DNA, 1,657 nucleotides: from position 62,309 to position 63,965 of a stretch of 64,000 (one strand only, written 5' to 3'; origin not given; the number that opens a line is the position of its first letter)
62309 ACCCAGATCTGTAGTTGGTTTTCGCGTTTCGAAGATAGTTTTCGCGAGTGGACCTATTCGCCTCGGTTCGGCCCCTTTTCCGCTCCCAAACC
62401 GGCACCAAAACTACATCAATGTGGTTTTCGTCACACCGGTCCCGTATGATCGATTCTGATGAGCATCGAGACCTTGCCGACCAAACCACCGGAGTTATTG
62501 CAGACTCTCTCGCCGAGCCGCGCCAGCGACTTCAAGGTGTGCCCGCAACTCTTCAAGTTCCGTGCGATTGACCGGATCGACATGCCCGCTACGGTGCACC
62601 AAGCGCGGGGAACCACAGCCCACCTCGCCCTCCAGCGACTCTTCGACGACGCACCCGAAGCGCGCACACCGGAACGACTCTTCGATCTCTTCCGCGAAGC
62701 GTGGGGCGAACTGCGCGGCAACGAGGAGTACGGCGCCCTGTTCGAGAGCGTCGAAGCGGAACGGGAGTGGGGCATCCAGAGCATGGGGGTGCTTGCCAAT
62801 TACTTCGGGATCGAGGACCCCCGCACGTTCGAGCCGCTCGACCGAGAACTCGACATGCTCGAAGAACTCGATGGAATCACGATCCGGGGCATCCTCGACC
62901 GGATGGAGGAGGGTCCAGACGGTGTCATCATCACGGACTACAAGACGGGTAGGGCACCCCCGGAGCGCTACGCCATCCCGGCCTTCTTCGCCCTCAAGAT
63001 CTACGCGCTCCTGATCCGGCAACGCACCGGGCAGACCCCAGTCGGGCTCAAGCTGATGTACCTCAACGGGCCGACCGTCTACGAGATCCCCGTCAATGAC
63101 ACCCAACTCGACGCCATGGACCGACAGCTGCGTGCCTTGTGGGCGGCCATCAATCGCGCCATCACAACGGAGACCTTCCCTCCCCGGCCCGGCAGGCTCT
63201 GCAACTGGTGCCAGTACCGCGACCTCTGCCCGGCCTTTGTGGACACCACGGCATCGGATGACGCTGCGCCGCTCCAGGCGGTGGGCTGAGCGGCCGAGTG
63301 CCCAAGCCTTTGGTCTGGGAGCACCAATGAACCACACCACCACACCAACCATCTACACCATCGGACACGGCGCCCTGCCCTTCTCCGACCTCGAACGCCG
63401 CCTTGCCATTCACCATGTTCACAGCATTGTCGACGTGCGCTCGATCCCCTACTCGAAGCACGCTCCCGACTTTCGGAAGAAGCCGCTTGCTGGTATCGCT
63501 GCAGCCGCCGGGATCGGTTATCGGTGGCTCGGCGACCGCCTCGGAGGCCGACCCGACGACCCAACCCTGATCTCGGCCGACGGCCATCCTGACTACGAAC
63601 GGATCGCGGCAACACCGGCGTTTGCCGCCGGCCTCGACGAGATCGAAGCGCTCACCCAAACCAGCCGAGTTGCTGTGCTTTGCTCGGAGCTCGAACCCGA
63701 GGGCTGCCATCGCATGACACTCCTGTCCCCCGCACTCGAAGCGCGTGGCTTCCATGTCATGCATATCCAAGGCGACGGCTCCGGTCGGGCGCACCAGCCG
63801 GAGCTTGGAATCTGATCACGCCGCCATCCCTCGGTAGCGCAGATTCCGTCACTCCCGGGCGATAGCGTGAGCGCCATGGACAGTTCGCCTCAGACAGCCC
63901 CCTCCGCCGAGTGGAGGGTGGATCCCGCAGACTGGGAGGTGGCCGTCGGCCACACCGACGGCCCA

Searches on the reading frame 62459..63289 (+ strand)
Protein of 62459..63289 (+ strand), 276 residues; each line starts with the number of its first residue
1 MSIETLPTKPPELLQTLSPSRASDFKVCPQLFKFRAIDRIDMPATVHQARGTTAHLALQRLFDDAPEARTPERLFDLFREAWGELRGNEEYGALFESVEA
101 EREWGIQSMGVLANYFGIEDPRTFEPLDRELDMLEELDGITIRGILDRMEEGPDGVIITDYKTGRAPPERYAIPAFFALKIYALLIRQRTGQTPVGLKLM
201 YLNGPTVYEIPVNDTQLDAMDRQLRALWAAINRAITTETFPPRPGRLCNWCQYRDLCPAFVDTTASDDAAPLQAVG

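Call 16: search_protein_families(library=pfam, proteins=[window:62459-63289:+], max_evalue=0.01)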
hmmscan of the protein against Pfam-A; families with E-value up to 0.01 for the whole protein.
window:62459-63289:+ (276 aa): 2 families
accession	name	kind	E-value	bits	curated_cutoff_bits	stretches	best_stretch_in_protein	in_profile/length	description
PF12705.13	PDDEXK_1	-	1.8e-33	116.9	22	1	16-258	1-247/247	PD-(D/E)XK nuclease superfamily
PF01930.23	Cas_Cas4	-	0.0026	18.3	22.7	1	144-257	54-158/160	Domain of unknown function DUF83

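Call 46: search_protein_families(library=padloc, proteins=[window:62459-63289:+], max_evalue=0.01)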
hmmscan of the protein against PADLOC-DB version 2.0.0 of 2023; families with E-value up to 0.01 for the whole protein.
window:62459-63289:+ (276 aa): 10 families
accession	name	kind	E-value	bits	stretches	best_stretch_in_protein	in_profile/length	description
PDLC00059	DruK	-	3.8e-12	44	1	140-259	124-236/326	PD-(D/E)XK nuclease superfamily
PDLC00943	Cas4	-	3.5e-11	41.4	1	141-258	67-179/180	CRISPR-associated protein Cas4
PDLC01447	Cas4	-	1.1e-10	40.2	1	16-258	4-158/161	"CAS-I,CAS-II,CAS-III,CAS-IV,CAS-V,CAS-VI; acquisition_associated"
PDLC01250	Cas4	-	4.1e-10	38.2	1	137-258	57-168/168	"CAS-I,CAS-II,CAS-III,CAS-IV,CAS-V,CAS-VI; acquisition_associated"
PDLC00060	DruK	-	1e-09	36.2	1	141-270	142-272/347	PD-(D/E)XK nuclease superfamily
PDLC00944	Cas4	-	1.3e-06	26.8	1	144-258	68-177/177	Cas4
PDLC01747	Cas1g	-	9.8e-05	19.1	1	140-257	61-176/523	-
PDLC01611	Cas4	-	0.00012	20.4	1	145-257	54-156/158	"CAS-I,CAS-II,CAS-III,CAS-IV,CAS-V,CAS-VI; acquisition_associated"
PDLC02083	Cas4_II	-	0.00054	18.4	1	141-257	72-183/186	-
PDLC02085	Cas4a2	-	0.00063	18.1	1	178-258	88-162/166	-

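Call 47: search_protein_families(library=ncbifam, proteins=[window:62459-63289:+], max_evalue=0.001)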
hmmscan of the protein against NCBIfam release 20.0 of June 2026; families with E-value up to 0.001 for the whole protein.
window:62459-63289:+ (276 aa): 4 families
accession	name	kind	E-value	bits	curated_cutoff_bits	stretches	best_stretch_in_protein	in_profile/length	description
TIGR00372.1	cas4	equivalog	1.3e-10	41.4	65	1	141-258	67-179/180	CRISPR-associated protein Cas4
TIGR02786.1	addB_alphas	equivalog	1.1e-06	27.1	486.5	1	32-172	773-912/1024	double-strand break repair protein AddB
TIGR02784.1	addA_alphas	equivalog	1.2e-05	23.9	860.75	1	8-208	944-1136/1138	double-strand break repair helicase AddA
TIGR03623.1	TIGR03623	subfamily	6.6e-05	21.3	299.6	1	86-171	685-767/876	probable DNA repair protein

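Call 56: find_homologous_proteins(query=window:62459-63289:+, max_evalue=1e-20)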
Query window:62459-63289:+ (276 aa): 2513 proteins with E <= 1e-20 among 3409 candidates; the best 120 are listed.
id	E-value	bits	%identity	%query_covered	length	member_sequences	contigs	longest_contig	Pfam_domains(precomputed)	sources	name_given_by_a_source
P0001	2.7e-177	606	96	100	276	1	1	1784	PF12705.14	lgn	-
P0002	3.1e-177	606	96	100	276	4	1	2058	PF12705.14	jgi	jgi:putative RecB family exonuclease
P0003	7.3e-174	595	93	100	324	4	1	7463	PF12705.14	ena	-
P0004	1.1e-163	562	91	96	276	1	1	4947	PF12705.14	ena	-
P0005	1.6e-163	561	88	100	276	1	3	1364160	PF12705.14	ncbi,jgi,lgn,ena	-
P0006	2.9e-163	560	88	100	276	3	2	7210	PF12705.14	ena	-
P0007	5.1e-159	546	86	100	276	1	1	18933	PF12705.14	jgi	jgi:putative RecB family exonuclease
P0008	2.7e-158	544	85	100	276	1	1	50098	PF12705.14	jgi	jgi:putative RecB family exonuclease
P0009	8.6e-156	536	84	100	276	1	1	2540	PF12705.14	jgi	jgi:putative RecB family exonuclease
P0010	4.0e-131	455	78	91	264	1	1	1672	PF12705.14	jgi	jgi:putative RecB family exonuclease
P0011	7.6e-131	454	76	93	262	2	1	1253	PF12705.14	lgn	-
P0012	1.0e-130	454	78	92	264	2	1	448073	PF12705.14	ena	-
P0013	3.2e-130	452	74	95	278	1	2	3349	PF12705.14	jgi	jgi:putative RecB family exonuclease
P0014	8.3e-130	451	75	95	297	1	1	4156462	PF12705.14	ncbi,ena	-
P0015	3.6e-129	449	74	93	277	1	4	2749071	PF12705.14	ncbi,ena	-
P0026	4.6e-128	445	76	93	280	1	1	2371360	PF12705.14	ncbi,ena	-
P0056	3.2e-125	436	73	95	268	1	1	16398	PF12705.14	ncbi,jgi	-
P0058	5.3e-125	435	74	95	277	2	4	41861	PF12705.14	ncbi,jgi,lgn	-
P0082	6.0e-124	431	71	93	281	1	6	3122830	PF12705.14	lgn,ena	-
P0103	3.0e-123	429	72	93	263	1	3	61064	PF12705.14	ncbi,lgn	-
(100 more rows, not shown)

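Call 57: find_encoding_contigs(protein=P0014, flank=4000, max_places=2)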
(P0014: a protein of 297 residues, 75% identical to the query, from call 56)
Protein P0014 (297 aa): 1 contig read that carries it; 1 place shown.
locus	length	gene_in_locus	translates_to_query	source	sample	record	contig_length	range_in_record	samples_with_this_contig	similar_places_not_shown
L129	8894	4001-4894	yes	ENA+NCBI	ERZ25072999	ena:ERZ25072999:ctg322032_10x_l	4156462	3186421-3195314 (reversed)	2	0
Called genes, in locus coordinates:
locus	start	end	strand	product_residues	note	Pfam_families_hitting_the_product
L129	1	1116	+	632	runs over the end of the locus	PF00128:Alpha-amylase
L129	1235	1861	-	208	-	PF03703:bPH_2, PF09851:SHOCT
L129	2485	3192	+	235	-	-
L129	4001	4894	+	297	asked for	PF12705:PDDEXK_1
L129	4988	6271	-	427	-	PF02812:ELFV_dehydrog_N, PF00208:ELFV_dehydrog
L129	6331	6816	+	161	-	PF04343:DUF488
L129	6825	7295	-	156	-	PF13404:HTH_AsnC-type, PF13412:HTH_24, PF01037:AsnC_trans_reg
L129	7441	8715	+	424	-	PF01053:Cys_Met_Meta_PP, PF00155:Aminotran_1_2 (weak)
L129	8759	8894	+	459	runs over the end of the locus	PF01212:Beta_elim_lyase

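Call 58: find_encoding_contigs(protein=P0015, flank=4000, max_places=2)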
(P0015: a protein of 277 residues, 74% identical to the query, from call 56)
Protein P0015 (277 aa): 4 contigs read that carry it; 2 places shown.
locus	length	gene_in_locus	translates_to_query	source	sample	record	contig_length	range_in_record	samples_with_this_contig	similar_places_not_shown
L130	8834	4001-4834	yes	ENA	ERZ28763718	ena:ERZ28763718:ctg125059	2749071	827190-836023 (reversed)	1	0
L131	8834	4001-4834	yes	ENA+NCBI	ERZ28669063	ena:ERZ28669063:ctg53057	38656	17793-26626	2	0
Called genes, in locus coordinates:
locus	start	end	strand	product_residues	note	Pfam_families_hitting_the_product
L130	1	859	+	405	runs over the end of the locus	PF05958:tRNA_U5-meth_tr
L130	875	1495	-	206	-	PF03703:bPH_2, PF09851:SHOCT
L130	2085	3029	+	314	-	PF00296:Bac_luciferase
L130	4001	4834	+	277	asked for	PF12705:PDDEXK_1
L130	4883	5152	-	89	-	-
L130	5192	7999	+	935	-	PF00580:UvrD-helicase, PF13361:UvrD_C, PF13538:UvrD_C_2 (faint), PF12705:PDDEXK_1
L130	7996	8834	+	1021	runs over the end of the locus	PF00580:UvrD-helicase, PF13245:AAA_19, PF13538:UvrD_C_2 (faint), PF13361:UvrD_C, PF12705:PDDEXK_1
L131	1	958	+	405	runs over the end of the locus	PF05958:tRNA_U5-meth_tr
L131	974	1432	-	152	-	PF03703:bPH_2, PF09851:SHOCT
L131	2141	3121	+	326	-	PF00296:Bac_luciferase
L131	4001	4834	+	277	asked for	PF12705:PDDEXK_1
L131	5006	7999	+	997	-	PF00580:UvrD-helicase, PF13245:AAA_19, PF13361:UvrD_C, PF13538:UvrD_C_2 (faint), PF12705:PDDEXK_1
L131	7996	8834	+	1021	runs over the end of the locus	PF00580:UvrD-helicase, PF13245:AAA_19, PF13538:UvrD_C_2 (faint), PF13361:UvrD_C, PF12705:PDDEXK_1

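Call 59: find_encoding_contigs(protein=P0026, flank=4000, max_places=2)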
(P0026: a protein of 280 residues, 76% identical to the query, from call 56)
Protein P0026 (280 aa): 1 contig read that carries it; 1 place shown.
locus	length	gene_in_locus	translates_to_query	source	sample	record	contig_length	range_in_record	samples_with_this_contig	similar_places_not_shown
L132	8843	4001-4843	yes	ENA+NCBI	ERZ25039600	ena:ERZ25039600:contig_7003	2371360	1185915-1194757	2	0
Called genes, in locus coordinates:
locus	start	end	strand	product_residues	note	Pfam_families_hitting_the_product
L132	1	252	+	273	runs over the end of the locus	-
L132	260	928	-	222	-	PF00072:Response_reg, PF00196:GerE, PF04545:Sigma70_r4 (faint)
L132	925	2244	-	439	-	PF26083:TM_Tm6sf2 (faint), PF07730:HisKA_3, PF13581:HATPase_c_2 (faint), PF02518:HATPase_c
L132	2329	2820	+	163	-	-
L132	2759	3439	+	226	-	-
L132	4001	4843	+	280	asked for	PF12705:PDDEXK_1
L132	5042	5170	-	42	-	-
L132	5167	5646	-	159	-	PF00208:ELFV_dehydrog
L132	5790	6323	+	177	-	PF04343:DUF488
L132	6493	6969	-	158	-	PF12840:HTH_20 (weak), PF13404:HTH_AsnC-type, PF13412:HTH_24, PF01037:AsnC_trans_reg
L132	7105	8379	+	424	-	PF01053:Cys_Met_Meta_PP, PF00155:Aminotran_1_2 (weak)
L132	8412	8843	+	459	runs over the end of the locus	PF01212:Beta_elim_lyase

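Call 74: list_cluster_members(proteins=[P0005, P0014, P0015, P0026, P0082, P0058, P0056, P0103])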
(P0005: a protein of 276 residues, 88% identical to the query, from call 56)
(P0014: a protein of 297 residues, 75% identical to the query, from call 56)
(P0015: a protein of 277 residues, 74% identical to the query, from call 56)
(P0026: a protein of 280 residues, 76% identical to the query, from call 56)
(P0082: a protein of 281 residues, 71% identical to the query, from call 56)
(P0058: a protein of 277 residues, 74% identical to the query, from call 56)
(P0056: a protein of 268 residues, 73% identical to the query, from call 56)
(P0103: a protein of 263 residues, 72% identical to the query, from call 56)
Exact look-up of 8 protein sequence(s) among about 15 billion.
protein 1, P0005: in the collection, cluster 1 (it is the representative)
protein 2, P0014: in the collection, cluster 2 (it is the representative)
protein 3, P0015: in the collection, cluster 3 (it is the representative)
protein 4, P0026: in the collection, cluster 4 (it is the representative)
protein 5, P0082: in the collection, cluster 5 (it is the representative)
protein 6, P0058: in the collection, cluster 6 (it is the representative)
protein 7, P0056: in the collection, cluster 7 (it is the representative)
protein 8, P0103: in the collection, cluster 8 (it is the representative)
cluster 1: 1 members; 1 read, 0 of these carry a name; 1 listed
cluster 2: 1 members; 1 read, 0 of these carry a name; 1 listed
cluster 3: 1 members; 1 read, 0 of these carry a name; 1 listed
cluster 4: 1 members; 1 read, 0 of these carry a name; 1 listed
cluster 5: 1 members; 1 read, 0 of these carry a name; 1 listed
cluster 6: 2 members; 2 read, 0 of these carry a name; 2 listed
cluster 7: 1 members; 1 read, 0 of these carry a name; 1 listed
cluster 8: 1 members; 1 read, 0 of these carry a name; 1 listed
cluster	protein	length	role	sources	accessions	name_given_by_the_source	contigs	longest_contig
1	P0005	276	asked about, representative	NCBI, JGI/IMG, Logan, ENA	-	-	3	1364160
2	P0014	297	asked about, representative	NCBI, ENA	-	-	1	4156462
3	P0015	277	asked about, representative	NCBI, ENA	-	-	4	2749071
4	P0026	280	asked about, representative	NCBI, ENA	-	-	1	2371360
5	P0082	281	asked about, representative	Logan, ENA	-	-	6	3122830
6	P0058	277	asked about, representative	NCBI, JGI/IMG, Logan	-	-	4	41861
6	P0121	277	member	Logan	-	-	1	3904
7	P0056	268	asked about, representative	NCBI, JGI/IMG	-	-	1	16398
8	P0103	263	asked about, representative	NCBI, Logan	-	-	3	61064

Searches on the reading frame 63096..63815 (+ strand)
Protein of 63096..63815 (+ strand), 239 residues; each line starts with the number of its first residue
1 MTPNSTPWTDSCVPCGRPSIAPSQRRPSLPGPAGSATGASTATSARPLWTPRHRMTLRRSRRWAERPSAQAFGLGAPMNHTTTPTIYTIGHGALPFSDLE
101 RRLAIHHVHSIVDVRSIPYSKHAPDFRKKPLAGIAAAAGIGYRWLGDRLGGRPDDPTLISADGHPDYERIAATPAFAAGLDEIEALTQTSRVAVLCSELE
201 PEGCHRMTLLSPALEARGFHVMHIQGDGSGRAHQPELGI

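Call 16: search_protein_families(library=pfam, proteins=[window:63096-63815:+], max_evalue=0.01)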
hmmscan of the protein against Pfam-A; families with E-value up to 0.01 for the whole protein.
window:63096-63815:+ (239 aa): 1 family
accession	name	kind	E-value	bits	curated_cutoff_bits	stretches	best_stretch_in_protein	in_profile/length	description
PF04343.18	DUF488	-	1.8e-19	71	22.2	1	104-209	10-117/121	Domain of unknown function DUF488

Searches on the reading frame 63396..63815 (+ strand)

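Call 46: search_protein_families(library=padloc, proteins=[window:63396-63815:+], max_evalue=0.01)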
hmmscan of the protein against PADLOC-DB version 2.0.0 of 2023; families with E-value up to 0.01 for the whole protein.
window:63396-63815:+ (139 aa): 2 families
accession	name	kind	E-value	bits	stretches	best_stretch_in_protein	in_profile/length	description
PDLC04657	PDC-M45B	-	1.4e-37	127.2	1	2-134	22-153/204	-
PDLC04505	PDC-M19A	-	3.3e-09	34.6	1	2-111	167-279/294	-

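Call 47: search_protein_families(library=ncbifam, proteins=[window:63396-63815:+], max_evalue=0.001)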
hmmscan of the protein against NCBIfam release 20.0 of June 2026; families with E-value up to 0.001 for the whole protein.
window:63396-63815:+ (139 aa): 0 families
